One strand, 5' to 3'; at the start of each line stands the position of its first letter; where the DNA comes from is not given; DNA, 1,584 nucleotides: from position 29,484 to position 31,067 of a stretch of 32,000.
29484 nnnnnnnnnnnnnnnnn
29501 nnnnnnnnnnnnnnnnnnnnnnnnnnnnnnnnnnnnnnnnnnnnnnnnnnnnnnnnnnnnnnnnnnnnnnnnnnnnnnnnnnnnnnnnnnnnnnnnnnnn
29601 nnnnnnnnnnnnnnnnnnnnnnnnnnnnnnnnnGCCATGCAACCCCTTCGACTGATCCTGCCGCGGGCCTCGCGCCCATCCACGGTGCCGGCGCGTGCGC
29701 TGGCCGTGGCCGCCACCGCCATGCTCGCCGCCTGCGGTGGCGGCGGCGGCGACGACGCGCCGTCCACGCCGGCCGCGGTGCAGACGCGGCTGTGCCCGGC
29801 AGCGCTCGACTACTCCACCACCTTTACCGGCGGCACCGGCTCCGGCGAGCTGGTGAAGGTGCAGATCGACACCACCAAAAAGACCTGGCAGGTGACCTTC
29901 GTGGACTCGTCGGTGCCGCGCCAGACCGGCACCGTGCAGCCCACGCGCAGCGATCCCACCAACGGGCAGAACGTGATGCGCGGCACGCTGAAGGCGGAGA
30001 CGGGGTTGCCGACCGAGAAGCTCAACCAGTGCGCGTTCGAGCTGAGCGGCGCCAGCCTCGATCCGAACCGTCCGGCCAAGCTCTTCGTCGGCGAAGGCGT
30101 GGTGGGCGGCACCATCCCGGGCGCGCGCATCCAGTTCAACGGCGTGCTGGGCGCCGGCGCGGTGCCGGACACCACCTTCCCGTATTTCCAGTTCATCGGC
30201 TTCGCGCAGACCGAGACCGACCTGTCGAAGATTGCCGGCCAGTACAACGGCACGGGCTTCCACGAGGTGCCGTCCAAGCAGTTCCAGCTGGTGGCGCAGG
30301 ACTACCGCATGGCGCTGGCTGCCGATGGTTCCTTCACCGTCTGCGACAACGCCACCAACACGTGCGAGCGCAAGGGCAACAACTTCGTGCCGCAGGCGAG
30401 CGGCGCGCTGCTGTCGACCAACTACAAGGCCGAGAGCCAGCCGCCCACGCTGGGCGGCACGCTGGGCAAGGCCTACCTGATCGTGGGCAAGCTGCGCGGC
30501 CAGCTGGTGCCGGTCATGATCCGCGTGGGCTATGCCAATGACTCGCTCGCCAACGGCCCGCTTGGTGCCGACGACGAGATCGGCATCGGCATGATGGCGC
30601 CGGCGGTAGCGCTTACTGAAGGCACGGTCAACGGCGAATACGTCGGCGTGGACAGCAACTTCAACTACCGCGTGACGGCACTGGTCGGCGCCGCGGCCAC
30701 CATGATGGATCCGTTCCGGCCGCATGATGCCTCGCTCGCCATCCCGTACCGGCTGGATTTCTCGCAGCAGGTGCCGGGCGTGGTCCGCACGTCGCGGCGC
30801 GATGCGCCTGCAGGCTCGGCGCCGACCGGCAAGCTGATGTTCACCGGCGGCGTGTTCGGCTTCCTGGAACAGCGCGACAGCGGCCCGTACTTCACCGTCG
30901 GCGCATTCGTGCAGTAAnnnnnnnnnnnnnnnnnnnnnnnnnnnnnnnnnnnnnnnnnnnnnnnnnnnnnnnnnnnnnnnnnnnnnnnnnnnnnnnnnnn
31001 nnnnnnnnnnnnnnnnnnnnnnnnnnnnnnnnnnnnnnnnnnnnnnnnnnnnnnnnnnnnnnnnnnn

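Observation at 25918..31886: TetR + DUF1571-like secreted protein + two paralogous lipoproteins + OmpW-family porin: an uncharacterised envelope module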

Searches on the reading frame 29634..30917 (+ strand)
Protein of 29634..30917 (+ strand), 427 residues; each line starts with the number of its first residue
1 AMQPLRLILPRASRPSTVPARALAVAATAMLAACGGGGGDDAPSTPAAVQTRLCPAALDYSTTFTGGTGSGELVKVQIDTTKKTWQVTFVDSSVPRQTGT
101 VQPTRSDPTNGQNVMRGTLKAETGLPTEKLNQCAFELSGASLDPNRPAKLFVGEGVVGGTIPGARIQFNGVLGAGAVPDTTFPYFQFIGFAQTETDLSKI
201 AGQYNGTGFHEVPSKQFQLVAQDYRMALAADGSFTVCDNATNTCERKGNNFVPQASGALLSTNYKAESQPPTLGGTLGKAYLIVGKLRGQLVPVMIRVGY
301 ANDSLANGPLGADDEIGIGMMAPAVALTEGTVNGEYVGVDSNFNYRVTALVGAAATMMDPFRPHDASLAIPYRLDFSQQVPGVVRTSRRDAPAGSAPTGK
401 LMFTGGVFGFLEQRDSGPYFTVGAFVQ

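Call 3: search_protein_families(library=pfam, proteins=[window:29634-30917:+], max_evalue=0.01)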
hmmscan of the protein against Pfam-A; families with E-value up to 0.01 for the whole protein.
window:29634-30917:+ (427 aa): 1 family
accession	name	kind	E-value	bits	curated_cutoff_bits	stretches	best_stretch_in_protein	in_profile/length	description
PF11170.13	DUF2957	-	1.7e-159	530.9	25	1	84-424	1-344/344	Protein of unknown function (DUF2957)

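Call 4: search_protein_families(library=ncbifam, proteins=[window:29634-30917:+], max_evalue=0.01)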
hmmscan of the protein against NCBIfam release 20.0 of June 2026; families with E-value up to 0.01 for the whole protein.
window:29634-30917:+ (427 aa): 0 families

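Call 20: find_homologous_proteins(query=window:29637-30917:+, max_evalue=0.001)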
Query window:29637-30917:+ (426 aa): 435 proteins with E <= 0.001 among 8000 candidates; the best 120 are listed.
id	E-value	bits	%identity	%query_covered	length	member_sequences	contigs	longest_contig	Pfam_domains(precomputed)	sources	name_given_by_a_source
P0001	9.9e-261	883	92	100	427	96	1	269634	PF11170.15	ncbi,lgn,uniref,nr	ncbi:DUF2957 domain-containing protein [Cupriavidus alkaliphilus]|uniref:DUF2957 domain-containing p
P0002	1.6e-260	882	93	100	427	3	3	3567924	PF11170.15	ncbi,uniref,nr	ncbi:conserved hypothetical protein [Cupriavidus taiwanensis]|uniref:DUF2957 domain-containing prote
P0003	4.6e-259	877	91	100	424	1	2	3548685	PF11170.15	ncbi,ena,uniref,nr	ncbi:conserved hypothetical protein [Cupriavidus taiwanensis]|uniref:DUF2957 domain-containing prote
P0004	2.7e-258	875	93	100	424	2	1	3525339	PF11170.15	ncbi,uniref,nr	ncbi:hypothetical protein A9P79_27745 [Cupriavidus taiwanensis]|uniref:DUF2957 domain-containing pro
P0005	1.1e-239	814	89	91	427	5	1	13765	PF11170.15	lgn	-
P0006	1.0e-222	758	85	88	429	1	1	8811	PF11170.15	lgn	-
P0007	1.5e-221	754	83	91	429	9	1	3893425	PF11170.15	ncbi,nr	ncbi:DUF2957 domain-containing protein [Cupriavidus pinatubonensis]|nr:DUF2957 domain-containing pro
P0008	4.0e-205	700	82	88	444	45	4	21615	PF11170.15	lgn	-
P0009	3.9e-198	677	78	89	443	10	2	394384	PF11170.15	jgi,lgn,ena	-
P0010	1.5e-195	668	75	97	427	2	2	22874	PF11170.15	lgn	-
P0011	4.5e-194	663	74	97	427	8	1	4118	PF11170.15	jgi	-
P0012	8.6e-194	663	72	98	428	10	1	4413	PF11170.15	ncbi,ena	ncbi:MAG: DUF2957 domain-containing protein [Pseudomonadota bacterium]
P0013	9.2e-193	659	72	98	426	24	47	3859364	PF11170.15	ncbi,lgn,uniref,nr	ncbi:DUF2957 domain-containing protein [Cupriavidus pauculus]|uniref:DUF2957 domain-containing prote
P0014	1.3e-192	659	71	98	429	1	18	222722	PF11170.15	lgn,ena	-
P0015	4.8e-192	657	74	95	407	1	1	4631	PF11170.15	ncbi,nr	ncbi:hypothetical protein RN01_30200 [Cupriavidus sp. SHE]|nr:hypothetical protein RN01_30200 [Cupri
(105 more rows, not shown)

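Call 24: find_related_loci(query=A1, collection=genome_contigs, flank=10000)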
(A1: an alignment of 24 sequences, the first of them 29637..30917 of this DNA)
Query A1 (426 aa) in genome_contigs; peptide patterns used: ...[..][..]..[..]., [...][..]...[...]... (x = any residue, [..] = any of these).
395 stretches matched a pattern; 334 encode a relative of the query (tblastn E <= 1e-3); the best 80 are kept; 80 distinct loci.
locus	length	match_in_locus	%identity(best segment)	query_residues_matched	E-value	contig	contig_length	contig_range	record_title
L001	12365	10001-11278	98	1-426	0e+0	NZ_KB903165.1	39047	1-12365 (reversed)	Cupriavidus sp. UYPR2.512 A3A5DRAFT_scaffold_52.53, whole genome shotgun sequence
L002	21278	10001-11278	95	1-426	0e+0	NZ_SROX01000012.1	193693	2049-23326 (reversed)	Cupriavidus necator strain SHC 2-3 NODE_12_length_193693_cov_121.074994, whole genome shotgun sequence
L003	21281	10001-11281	95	1-426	0e+0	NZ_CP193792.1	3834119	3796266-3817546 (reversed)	Cupriavidus sp. TMH.W2 chromosome 1, complete sequence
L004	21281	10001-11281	95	1-426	0e+0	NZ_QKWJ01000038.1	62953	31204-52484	Cupriavidus lacunae strain S23 Cupriavidus_S23_38, whole genome shotgun sequence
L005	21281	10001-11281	94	1-426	0e+0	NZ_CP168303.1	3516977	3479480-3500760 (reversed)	Cupriavidus nantongensis strain HB4B5 chromosome 2, complete sequence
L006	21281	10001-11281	92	1-426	0e+0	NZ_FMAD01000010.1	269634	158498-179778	Cupriavidus alkaliphilus strain ASC-732, whole genome shotgun sequence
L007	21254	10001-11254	92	1-426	0e+0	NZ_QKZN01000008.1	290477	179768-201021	Cupriavidus phytorum strain MLR2-44 Ga0215867_108, whole genome shotgun sequence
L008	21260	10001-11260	94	5-426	0e+0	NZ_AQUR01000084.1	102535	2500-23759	Cupriavidus neocaledonicus strain STM6070 A3AGDRAFT_scaffold_23.24_C, whole genome shotgun sequence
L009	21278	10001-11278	90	1-426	0e+0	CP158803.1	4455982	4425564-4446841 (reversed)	Ralstonia pickettii strain RAL3 chromosome 1, complete sequence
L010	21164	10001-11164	93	39-426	0e+0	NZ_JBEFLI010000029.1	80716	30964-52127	Cupriavidus necator strain EM36 NODE_29_length_80716_cov_20.1153, whole genome shotgun sequence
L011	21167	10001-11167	93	38-426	0e+0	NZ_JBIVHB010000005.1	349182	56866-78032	Cupriavidus sp. NPDC089707 NPDC089707_195_G9.ctg-0005, whole genome shotgun sequence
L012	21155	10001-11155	91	42-426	0e+0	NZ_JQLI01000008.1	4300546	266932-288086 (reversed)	Cupriavidus necator A5-1 K307DRAFT_scf7180000000049_quiver_dupTrim_1601.8_C, whole genome shotgun sequence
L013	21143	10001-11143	81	47-426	0e+0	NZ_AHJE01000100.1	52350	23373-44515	Cupriavidus basilensis OR16 contig100, whole genome shotgun sequence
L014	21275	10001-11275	73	8-426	0e+0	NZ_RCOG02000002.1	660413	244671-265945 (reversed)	Cupriavidus sp. U2 chromosome 1 map unlocalized Chr01_contig_016, whole genome shotgun sequence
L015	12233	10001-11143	80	47-426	0e+0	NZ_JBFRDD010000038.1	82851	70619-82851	Cupriavidus sp. YAF13 SCAFFOLD_37, whole genome shotgun sequence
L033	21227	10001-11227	54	21-426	3e-142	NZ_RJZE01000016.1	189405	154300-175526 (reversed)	Paraburkholderia kururiensis JCM 10599 = LMG 19447 strain KP23 C16, whole genome shotgun sequence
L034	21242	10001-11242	57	19-426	3e-142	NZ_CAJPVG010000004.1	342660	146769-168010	Ralstonia mannitolilytica strain LMG 6866 isolate LMG 6866, whole genome shotgun sequence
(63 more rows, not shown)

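Call 29: predict_structure(alignment_id=A1)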
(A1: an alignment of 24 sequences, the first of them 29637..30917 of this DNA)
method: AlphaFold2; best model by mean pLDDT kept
length: 426 residues; sequences in the alignment: 24
mean_pLDDT: 77.2   pTM: 0.77
mean pLDDT of the five models: 77.2, 76.6, 75.9, 74.7, 74.1
residues with pLDDT >= 90: 102; 70-90: 213; 50-70: 67; < 50: 44
segments of 3 or more residues with pLDDT < 50: 1-12, 14-39
pLDDT, mean of each block of 10 residues (from residue 1): 38 43 46 40 56 84 89 93 92 62 52 88 75 88 84 86 79 78 88 97 91 84 93 90 93 95 82 84 89 88 75 84 83 66 61 68 67 84 83 74 80 81 64
secondary structure, 60 per line:
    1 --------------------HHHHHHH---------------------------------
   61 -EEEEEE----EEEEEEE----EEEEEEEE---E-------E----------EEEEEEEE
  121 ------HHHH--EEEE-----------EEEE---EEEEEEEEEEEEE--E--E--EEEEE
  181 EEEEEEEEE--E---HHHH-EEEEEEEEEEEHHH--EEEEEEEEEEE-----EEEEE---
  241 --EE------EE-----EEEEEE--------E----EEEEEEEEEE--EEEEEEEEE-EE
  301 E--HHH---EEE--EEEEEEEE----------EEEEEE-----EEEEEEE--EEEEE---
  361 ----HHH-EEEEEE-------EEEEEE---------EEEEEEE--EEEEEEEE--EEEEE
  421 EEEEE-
elements in order: H21-27 E62-67 E72-78 E83-90 E113-120 H127-130 E133-136 E148-151 E155-167 E176-189 H196-199 E201-211 E217-227 E233-237 E258-263 E277-286 E289-297 E299-301 E310-312 E315-322 E333-338 E344-350 E353-357 E369-374 E382-387 E397-403 E406-413 E416-425

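Call 31: search_protein_families(library=pfam, proteins=[L033:6973-7920:+, L033:6038-6631:+, L033:5222-5818:+, L033:4096-4992:+, L033:2651-4081:-, L033:85-2394:-, L034:4748-7417:+, L034:2810-4621:+, L033:12556-13470:-, L034:12661-13968:+], max_evalue=0.001)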
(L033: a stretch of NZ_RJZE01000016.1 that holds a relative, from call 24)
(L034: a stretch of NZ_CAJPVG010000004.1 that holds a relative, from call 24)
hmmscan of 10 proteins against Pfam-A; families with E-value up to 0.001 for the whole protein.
L033:6973-7920:+ (315 aa): 2 families
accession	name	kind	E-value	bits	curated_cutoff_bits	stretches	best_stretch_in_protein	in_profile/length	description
PF22698.1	Semialdhyde_dhC_1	-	6.4e-30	104.6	27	1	116-288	1-165/165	Semialdehyde dehydrogenase, dimerisation domain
PF01118.30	Semialdhyde_dh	-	1.8e-11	45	26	1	34-100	49-116/121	Semialdehyde dehydrogenase, NAD binding domain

L033:6038-6631:+ (197 aa): 5 families
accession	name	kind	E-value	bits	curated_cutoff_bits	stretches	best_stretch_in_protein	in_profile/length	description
PF03358.20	FMN_red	-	2.6e-12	47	24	1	17-125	14-138/152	NADPH-dependent FMN reductase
PF00258.30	Flavodoxin_1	-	1.2e-10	42.2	25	1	10-80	1-71/143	Flavodoxin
PF12724.12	Flavodoxin_5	-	3.4e-09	37.6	27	1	9-107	1-90/145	Flavodoxin domain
PF02525.22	Flavodoxin_2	-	8.7e-06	26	27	1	46-93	69-115/198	Flavodoxin-like fold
PF12641.12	Flavodoxin_3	-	0.00022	21.5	27.5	0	10-77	2-62/160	Flavodoxin domain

L033:5222-5818:+ (198 aa): 1 family
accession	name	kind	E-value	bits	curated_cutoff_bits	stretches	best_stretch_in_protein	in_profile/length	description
PF01161.25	PBP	-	4.2e-34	118.2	24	1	65-196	8-135/135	Phosphatidylethanolamine-binding protein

L033:4096-4992:+ (298 aa): 1 family
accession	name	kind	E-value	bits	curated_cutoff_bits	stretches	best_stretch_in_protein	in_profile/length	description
PF00156.33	Pribosyltran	-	3.3e-08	33.4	26.3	1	127-230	14-124/158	Phosphoribosyl transferase domain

L033:2651-4081:- (476 aa): 4 families
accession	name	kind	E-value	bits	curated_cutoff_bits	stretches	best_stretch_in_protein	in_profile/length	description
PF07690.21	MFS_1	-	4.1e-49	167.8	33.4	2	73-347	3-253/347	Major Facilitator Superfamily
PF00083.30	Sugar_tr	-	3e-30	105.9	22.3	1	68-476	3-446/452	Sugar (and other) transporter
PF06779.20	MFS_4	-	2.1e-08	34.4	26.3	1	85-217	12-146/364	Uncharacterised MFS-type transporter YbfB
PF03137.26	OATP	-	2.9e-05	23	25.8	0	275-374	277-377/545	Organic Anion Transporter Polypeptide (OATP) family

L033:85-2394:- (769 aa): 3 families
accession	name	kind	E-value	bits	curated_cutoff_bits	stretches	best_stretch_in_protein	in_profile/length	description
PF01515.24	PTA_PTB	-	1.3e-92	311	24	1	434-755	1-318/319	Phosphate acetyl/butaryl transferase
PF00390.24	malic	-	6.4e-30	104.8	23.1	1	25-157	2-182/182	Malic enzyme, N-terminal domain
PF03949.21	Malic_M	-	1.2e-24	87.5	23.5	1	171-365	3-231/258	Malic enzyme, NAD binding domain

L034:4748-7417:+ (889 aa): 6 families
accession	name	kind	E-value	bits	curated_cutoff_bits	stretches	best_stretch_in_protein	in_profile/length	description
PF04546.19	Sigma70_ner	-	5.7e-67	226.1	29.7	1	406-623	1-210/210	Sigma-70, non-essential region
PF03979.19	Sigma70_r1_1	-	5e-26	90.9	22.5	1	269-348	2-80/81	Sigma-70 factor, region 1.1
PF04539.22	Sigma70_r3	-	6.6e-26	90.7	25.3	1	733-809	1-77/78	Sigma-70 region 3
PF04542.20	Sigma70_r2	-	5.1e-23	81.1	24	1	656-724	3-71/71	Sigma-70 region 2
PF04545.22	Sigma70_r4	-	2.6e-19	68.9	24.1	1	822-875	1-50/50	Sigma-70, region 4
PF00140.25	Sigma70_r1_2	-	4.2e-13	49.5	22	1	365-397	1-33/34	Sigma-70 factor, region 1.2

L034:2810-4621:+ (603 aa): 8 families
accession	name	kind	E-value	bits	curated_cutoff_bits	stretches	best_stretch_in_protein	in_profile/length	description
PF01807.25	Zn_ribbon_DnaG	-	8.9e-40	134.9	24.9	1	3-97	2-96/98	CHC2 zinc finger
PF08275.17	DNAG_N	-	1.6e-36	125.7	26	1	127-257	2-127/128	DNA primase catalytic core, N-terminal domain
PF13155.12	Toprim_2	-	9.1e-18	64.9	22.1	1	269-355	2-87/88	Toprim-like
PF13662.12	Toprim_4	-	1.1e-16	61.2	25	1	266-335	2-78/85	Toprim domain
PF08278.16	DnaG_DnaB_bind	-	3.7e-16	60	29.1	1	465-592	2-124/124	DNA primase DnaG DnaB-binding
PF01751.28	Toprim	-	1.2e-13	51.4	23.1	1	267-343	2-93/96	Toprim domain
PF10410.14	DnaB_bind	-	1.8e-12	47.8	20.6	1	375-428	1-54/56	DnaB-helicase binding domain of primase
PF13362.12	Toprim_3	-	5.6e-06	27.2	27.2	1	267-362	2-95/95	Toprim domain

L033:12556-13470:- (304 aa): 2 families
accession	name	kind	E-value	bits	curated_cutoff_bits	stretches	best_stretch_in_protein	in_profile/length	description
PF03466.25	LysR_substrate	-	1.7e-30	106.4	28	1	87-291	3-204/209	LysR substrate binding domain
PF00126.33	HTH_1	-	9.2e-21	74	26.6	1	4-62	2-60/60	Bacterial regulatory helix-turn-helix protein, lysR family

L034:12661-13968:+ (435 aa): 3 families
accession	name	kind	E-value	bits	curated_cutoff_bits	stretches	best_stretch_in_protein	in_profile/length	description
PF00753.33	Lactamase_B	-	3.7e-18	66.6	22.7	1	197-368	5-161/196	Metallo-beta-lactamase superfamily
PF12706.13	Lactamase_B_2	-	9.2e-08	32.4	27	1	209-277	2-65/200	Beta-lactamase superfamily domain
PF13483.12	Lactamase_B_3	-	0.00041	20.8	24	0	199-370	8-128/160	Beta-lactamase superfamily domain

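Call 32: fold_search(model_id=the predicted structure, library=pdb)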
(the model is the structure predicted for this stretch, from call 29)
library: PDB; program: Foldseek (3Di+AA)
matches with E <= 10: 1103; with E <= 0.001: 5
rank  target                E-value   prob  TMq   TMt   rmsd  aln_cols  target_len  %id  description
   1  3pqu_B                4.6e-05  1.00  0.23  0.19  20.5       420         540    9  The crystal structures of porcine pathogen AsH57_TbpB (released 2011-02-02)
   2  4o3w_A                4.8e-05  1.00  0.25  0.20  20.6       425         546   10  Crystal structure of the vaccine antigen Transferrin Binding Protein B (TbpB) mutant Tyr-63-Ala from Actinobacillus su (released 2015-01-14)
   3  3pqu_A                9.8e-05  0.98  0.21  0.17  21.5       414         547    9  The crystal structures of porcine pathogen AsH57_TbpB (released 2011-02-02)
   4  4o3w_B                3.5e-04  0.98  0.23  0.19  20.8       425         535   10  Crystal structure of the vaccine antigen Transferrin Binding Protein B (TbpB) mutant Tyr-63-Ala from Actinobacillus su (released 2015-01-14)
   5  4qq1_C                6.2e-04  0.63  0.15  0.13  21.6       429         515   10  Crystal structure of the isotype 1 Transferrin binding protein B (TbpB) from serogroup B Neisseria meningitidis (released 2015-04-01)
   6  7jrd_A                1.3e-03  0.82  0.20  0.16  21.1       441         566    9  The crystal structure of lactoferrin binding protein B (LbpB) from Neisseria meningitidis in complex with human lactof (released 2021-10-13)
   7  7a0t_A                3.3e-03  0.89  0.20  0.23  11.6       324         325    6  Crystal structure of kievitone hydratase from Nectria haematococca (P21 SG) (released 2021-08-18)
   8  8glo                  3.9e-03  0.92  0.20  0.27  11.5       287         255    9  Haemophilus parainfluenzae Holo HphA (released 2024-03-27)
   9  7a0q_A                4.1e-03  0.89  0.20  0.24  11.7       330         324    6  Crystal structure of kievitone hydratase from Nectria haematococca (C2 SG) (released 2021-08-18)
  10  6om5                  5.5e-03  0.98  0.23  0.33  10.8       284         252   10  Structure of a haemophore from Haemophilus haemolyticus (released 2019-12-04)
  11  5xau_D                6.3e-03  0.13  0.10  0.08  23.1       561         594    8  Crystal structure of integrin binding fragment of laminin-511 (released 2017-09-20)
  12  5nqp_A                6.9e-03  0.97  0.24  0.35  13.2       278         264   11  Structure of a fHbp(V1.4):PorA(P1.16) chimera. Fusion at fHbp position 151. (released 2018-02-28)
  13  9b3e_B                9.7e-03  0.98  0.24  0.41   9.2       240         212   11  Crystal structure of a Slam-dependent surface lipoprotein, PmSLP, in Pasteurella multocida (released 2025-04-16)
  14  9xrl_k                1.3e-02  0.12  0.11  0.11  20.6       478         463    8  Structure of mouse cytoplasmic lattice (CPL) repeating unit (released 2026-03-18)
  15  4qq1_B                1.5e-02  0.75  0.23  0.21  19.4       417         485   10  Crystal structure of the isotype 1 Transferrin binding protein B (TbpB) from serogroup B Neisseria meningitidis (released 2015-04-01)
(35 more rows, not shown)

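Call 42: search_solved_structures(query=A1, max_evalue=10, show_alignments=3)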
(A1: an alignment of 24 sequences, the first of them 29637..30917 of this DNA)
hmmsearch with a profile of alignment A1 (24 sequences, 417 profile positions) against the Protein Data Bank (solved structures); distinct sequences matched with E-value up to 10: 1.
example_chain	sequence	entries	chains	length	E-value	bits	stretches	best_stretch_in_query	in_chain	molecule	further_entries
7mbz_E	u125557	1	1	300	0.046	15.7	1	6-80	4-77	Lipoprotein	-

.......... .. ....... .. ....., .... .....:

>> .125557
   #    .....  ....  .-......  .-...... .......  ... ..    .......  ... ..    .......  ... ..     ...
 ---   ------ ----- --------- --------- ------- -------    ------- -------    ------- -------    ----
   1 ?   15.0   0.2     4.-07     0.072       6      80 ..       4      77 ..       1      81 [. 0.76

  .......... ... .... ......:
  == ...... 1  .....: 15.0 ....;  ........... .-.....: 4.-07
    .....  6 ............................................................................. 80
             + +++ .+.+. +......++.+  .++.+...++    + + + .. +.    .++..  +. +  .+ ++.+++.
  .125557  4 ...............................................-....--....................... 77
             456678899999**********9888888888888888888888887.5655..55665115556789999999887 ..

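Call 64: search_protein_representatives(alignment_id=A1)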
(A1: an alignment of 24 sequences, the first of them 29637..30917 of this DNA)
Query: 24 sequences, 417 profile positions. Proteins with E-value up to 0.001 (for the whole library): 102; up to 1e-10: 73; up to 1e-30: 35. The best 102 are listed.
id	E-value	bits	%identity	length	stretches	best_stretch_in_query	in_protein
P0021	8.8e-196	667.0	-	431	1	9-417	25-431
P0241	7.3e-115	400.5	-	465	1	10-417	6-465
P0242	3.6e-110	385.0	-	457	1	9-415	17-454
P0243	1.6e-106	373.0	-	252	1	62-295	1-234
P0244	2.2e-97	342.9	-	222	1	9-216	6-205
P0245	3.5e-82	292.8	-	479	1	5-415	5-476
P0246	6.1e-73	262.4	-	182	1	242-417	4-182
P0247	5.7e-70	252.6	-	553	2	7-332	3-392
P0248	1.5e-69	251.2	-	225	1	109-275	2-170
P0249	7.6e-67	242.3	-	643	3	20-189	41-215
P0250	5.6e-61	223.0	-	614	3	25-331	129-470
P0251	1.1e-59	218.7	-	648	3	10-158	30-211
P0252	2.0e-59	217.9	-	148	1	6-150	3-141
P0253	7.3e-59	216.0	-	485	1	35-292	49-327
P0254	6.0e-58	213.0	-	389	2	92-211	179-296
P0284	1.4e-23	99.8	-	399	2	13-99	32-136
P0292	1.6e-20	89.7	-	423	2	136-335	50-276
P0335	1.1e-04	37.5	-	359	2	12-82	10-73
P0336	2.0e-04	36.7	-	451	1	10-331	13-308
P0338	4.8e-04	35.4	-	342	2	8-82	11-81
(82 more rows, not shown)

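Call 65: search_protein_families(library=pfam, proteins=[P0247, P0249, P0250, P0251, P0253, P0284, P0292, P0336, P0335, P0338], max_evalue=0.01)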
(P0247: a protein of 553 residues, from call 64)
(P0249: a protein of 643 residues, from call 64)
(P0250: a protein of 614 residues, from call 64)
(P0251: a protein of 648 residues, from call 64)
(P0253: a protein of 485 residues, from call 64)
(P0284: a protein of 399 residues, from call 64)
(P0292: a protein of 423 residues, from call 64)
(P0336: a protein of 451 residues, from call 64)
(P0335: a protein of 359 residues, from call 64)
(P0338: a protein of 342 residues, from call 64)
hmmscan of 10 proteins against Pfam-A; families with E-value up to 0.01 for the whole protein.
P0247 (553 aa): 1 family
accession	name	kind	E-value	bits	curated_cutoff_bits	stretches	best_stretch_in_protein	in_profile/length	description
PF11170.13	DUF2957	-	8.5e-88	295.1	25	1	100-548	1-343/344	Protein of unknown function (DUF2957)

P0249 (643 aa): 1 family
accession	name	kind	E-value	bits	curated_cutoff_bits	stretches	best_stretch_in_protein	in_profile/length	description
PF11170.13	DUF2957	-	1.1e-68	232.2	25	3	464-600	199-333/344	Protein of unknown function (DUF2957)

P0250 (614 aa): 1 family
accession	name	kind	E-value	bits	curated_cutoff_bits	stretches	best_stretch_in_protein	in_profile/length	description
PF11170.13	DUF2957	-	3.2e-82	276.7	25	1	177-586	2-333/344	Protein of unknown function (DUF2957)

P0251 (648 aa): 1 family
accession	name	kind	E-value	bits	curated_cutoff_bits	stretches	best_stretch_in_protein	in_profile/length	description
PF11170.13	DUF2957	-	7.5e-61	206.5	25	3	475-611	196-332/344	Protein of unknown function (DUF2957)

P0253 (485 aa): 2 families
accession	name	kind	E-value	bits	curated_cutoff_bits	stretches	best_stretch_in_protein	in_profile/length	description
PF11170.13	DUF2957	-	4.2e-54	184.3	25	1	88-325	1-223/344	Protein of unknown function (DUF2957)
PF18508.7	zf_C2H2_13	-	0.0091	16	26.5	0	413-425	15-27/42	Zinc finger domain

P0284 (399 aa): 1 family
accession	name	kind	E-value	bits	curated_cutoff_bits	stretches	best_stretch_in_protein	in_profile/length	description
PF11170.13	DUF2957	-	1.7e-10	40.9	25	2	110-145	1-36/344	Protein of unknown function (DUF2957)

P0292 (423 aa): 1 family
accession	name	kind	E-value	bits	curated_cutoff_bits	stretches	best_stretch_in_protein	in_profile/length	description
PF11170.13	DUF2957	-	1.7e-45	156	25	1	6-419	26-343/344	Protein of unknown function (DUF2957)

P0336 (451 aa): 0 families

P0335 (359 aa): 0 families

P0338 (342 aa): 0 families
